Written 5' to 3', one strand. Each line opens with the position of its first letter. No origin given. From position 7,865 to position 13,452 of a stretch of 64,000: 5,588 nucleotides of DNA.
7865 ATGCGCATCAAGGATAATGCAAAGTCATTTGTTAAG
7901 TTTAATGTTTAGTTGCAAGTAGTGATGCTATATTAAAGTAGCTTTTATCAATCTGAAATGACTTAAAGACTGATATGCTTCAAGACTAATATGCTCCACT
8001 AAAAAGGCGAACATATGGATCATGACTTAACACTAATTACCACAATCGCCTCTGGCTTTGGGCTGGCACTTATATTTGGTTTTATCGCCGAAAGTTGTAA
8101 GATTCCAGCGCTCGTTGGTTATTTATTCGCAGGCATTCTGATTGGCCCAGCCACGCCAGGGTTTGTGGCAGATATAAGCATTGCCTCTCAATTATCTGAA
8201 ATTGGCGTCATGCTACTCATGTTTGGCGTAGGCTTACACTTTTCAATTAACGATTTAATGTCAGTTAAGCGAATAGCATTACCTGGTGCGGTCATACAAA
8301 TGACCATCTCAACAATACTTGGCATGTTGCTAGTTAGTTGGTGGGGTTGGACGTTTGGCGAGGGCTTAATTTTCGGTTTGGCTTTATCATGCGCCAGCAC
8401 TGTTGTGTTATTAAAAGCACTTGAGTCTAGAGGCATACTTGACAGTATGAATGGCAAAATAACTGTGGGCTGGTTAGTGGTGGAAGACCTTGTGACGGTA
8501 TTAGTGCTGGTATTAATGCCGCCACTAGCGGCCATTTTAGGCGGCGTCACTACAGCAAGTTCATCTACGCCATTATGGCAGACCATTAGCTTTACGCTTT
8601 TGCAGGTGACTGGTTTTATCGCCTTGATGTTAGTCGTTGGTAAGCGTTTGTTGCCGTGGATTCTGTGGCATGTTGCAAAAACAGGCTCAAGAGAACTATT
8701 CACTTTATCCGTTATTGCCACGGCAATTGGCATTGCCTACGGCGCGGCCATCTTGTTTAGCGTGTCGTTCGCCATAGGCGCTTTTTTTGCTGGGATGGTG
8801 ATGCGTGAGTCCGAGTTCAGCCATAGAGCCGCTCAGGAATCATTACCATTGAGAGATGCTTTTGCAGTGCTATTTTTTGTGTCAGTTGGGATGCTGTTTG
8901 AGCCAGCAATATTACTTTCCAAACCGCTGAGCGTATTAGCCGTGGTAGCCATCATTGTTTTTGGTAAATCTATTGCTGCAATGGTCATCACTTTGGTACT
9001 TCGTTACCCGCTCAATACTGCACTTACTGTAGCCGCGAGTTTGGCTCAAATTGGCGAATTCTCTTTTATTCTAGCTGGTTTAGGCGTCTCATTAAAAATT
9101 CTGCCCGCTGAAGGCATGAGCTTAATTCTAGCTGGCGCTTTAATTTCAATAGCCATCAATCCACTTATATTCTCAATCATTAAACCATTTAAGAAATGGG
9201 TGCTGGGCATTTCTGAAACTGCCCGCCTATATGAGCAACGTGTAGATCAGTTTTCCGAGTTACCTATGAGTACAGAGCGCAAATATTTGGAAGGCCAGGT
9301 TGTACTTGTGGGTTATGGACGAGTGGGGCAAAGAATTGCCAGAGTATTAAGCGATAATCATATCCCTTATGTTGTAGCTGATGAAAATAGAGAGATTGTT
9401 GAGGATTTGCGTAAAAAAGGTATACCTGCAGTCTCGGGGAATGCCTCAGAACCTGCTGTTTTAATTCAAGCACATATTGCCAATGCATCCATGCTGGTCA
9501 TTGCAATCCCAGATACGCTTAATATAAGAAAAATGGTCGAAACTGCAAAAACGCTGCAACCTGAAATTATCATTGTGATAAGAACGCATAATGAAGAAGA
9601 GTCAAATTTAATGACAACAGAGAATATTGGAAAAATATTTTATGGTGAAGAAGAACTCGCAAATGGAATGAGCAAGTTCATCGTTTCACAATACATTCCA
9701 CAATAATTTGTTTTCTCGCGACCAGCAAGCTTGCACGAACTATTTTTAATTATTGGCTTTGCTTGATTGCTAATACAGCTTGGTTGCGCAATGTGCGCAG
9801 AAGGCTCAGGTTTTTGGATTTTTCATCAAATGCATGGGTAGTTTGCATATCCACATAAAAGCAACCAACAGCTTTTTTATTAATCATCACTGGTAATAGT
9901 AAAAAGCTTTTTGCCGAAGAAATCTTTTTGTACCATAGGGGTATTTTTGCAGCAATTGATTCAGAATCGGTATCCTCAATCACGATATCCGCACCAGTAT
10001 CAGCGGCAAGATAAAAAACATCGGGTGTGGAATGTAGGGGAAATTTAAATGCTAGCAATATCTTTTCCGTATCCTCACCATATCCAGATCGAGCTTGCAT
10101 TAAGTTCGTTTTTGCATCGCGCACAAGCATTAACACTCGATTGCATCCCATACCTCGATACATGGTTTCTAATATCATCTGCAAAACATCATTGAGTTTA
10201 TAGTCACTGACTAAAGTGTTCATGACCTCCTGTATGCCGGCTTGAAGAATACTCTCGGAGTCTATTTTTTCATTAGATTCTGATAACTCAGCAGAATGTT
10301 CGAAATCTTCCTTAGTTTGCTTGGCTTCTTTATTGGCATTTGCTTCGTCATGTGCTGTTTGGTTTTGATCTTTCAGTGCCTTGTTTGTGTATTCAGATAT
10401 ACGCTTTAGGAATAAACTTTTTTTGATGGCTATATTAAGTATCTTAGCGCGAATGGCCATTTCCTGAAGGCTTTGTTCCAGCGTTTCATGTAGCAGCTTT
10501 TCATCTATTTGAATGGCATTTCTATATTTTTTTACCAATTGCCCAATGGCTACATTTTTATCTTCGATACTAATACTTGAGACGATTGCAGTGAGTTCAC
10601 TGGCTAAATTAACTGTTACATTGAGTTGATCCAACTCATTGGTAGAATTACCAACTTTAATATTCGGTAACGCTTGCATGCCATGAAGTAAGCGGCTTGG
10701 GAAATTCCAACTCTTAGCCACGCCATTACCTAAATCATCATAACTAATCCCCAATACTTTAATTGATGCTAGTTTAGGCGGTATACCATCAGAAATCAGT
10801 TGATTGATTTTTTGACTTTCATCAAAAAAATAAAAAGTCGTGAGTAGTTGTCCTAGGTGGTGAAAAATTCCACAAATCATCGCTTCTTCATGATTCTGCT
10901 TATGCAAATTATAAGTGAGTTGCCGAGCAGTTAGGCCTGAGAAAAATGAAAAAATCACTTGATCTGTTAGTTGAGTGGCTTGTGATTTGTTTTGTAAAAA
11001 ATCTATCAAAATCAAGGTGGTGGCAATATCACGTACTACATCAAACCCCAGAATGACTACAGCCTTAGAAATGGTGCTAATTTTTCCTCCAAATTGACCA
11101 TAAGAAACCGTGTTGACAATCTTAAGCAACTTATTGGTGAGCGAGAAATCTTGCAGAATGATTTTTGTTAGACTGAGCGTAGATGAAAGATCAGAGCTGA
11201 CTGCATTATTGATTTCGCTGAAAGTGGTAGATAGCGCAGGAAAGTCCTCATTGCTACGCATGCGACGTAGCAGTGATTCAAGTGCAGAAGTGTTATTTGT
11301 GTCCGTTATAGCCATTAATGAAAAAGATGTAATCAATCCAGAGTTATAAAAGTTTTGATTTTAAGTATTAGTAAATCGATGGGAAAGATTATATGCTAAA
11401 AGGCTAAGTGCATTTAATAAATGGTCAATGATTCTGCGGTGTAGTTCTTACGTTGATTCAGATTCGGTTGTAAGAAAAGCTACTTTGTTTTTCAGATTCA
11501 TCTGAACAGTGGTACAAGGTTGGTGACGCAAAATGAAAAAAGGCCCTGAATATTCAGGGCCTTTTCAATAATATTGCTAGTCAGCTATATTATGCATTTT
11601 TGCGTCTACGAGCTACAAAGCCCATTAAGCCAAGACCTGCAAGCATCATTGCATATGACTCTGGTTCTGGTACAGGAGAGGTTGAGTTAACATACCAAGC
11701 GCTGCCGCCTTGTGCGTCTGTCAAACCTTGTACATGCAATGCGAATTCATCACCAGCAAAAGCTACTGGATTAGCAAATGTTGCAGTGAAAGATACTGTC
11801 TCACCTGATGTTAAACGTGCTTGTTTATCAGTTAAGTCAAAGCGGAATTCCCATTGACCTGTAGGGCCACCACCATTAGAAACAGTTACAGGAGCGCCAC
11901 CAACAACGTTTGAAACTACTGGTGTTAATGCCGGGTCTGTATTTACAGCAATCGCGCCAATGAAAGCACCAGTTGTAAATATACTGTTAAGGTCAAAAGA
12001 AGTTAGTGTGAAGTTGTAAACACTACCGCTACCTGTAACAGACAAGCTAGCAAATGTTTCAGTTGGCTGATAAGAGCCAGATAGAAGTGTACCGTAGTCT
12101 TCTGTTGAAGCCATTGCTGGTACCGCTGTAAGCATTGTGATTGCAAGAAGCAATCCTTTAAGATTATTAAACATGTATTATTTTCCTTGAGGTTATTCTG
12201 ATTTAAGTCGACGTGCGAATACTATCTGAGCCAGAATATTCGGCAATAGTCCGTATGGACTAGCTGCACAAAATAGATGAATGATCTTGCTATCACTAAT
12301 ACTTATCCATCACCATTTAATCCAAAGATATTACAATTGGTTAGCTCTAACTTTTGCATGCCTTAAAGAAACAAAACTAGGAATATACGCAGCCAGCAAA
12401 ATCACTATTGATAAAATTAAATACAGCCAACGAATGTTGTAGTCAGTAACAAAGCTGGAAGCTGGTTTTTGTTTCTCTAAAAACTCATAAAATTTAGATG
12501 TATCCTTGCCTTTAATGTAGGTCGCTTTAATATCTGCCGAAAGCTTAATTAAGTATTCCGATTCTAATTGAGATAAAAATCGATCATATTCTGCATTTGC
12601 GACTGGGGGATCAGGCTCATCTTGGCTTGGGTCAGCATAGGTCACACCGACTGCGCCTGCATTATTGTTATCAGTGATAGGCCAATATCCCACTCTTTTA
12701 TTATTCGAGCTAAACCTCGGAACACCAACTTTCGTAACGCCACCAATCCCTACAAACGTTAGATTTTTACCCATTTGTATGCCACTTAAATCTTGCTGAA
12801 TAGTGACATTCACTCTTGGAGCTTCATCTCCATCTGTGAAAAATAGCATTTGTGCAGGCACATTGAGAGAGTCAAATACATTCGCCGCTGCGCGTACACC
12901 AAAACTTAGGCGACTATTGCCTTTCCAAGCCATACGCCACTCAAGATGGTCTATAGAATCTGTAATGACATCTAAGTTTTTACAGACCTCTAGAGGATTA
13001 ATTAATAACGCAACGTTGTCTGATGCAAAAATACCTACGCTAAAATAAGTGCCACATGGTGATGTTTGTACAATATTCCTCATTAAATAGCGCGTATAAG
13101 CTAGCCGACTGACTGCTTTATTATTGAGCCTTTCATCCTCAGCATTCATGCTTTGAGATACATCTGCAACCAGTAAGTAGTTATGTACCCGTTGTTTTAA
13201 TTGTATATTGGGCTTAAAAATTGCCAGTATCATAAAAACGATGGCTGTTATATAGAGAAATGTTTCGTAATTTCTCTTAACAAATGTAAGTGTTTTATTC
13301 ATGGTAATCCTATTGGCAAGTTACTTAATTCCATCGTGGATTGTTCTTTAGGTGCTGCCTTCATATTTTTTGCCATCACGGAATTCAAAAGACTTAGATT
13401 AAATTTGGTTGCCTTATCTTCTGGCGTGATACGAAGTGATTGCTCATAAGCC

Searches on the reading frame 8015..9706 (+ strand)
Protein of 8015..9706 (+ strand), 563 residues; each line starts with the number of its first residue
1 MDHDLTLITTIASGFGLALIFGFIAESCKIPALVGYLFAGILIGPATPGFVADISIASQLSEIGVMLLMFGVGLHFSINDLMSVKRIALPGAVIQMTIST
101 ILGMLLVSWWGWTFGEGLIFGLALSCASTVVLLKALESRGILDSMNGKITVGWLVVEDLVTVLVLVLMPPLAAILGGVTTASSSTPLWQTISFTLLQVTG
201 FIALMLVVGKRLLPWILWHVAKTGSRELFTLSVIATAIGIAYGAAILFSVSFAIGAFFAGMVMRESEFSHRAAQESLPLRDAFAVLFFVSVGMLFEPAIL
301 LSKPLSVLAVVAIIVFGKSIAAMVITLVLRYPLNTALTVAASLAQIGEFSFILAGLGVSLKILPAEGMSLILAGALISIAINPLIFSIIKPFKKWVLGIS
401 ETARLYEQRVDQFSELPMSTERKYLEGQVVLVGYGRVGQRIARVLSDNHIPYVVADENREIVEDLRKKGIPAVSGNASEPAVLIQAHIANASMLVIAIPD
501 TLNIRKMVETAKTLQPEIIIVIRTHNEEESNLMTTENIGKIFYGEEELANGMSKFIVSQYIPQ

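Call 11: search_protein_families(library=pfam, proteins=[window:8015-9706:+], max_evalue=0.001)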
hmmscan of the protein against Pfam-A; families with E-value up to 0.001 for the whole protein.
window:8015-9706:+ (563 aa): 2 families
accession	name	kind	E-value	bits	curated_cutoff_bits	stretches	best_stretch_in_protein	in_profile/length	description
PF00999.27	Na_H_Exchanger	-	1.8e-52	178.9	26.2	1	17-388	3-371/375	Sodium/hydrogen exchanger, transmembrane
PF02254.24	TrkA_N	-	6.6e-24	84.9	23.8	1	429-541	1-113/116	TrkA-N domain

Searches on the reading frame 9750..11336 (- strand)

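Call 11: search_protein_families(library=pfam, proteins=[window:9750-11336:-], max_evalue=0.001)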
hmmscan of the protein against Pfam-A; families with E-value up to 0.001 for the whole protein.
window:9750-11336:- (528 aa): 3 families
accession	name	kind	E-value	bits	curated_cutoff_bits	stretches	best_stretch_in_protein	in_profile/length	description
PF08668.18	HDOD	-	1.9e-32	112.8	22.9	1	33-220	2-190/196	HDOD domain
PF13185.12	GAF_2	-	6.2e-06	26.9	28.6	1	381-524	4-135/136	GAF domain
PF01590.32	GAF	-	2.3e-05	25.4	22.4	1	381-524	2-133/133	GAF domain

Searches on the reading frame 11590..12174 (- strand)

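Call 11: search_protein_families(library=pfam, proteins=[window:11590-12174:-], max_evalue=0.001)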
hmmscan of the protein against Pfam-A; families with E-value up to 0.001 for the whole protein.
window:11590-12174:- (194 aa): 1 family
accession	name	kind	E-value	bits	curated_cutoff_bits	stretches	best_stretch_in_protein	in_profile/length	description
PF07589.16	PEP-CTERM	-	1.3e-10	41.3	20.7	1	167-191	1-24/24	PEP-CTERM motif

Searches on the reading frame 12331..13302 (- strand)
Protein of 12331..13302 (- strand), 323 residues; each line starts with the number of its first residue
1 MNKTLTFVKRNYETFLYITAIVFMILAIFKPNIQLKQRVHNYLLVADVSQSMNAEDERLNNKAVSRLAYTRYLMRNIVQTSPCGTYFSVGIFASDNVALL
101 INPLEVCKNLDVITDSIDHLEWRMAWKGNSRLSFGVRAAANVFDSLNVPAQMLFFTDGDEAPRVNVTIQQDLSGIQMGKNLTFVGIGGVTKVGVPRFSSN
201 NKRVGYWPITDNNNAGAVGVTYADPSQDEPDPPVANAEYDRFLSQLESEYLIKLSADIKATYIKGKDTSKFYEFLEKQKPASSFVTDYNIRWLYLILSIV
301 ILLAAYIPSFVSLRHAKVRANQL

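Call 11: search_protein_families(library=pfam, proteins=[window:12331-13302:-], max_evalue=0.001)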
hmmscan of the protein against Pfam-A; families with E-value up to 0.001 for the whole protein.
window:12331-13302:- (323 aa): 1 family
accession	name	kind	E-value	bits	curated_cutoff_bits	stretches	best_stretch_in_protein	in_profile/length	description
PF13519.12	VWA_2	-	1.1e-09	39.3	27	1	43-158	2-106/107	von Willebrand factor type A domain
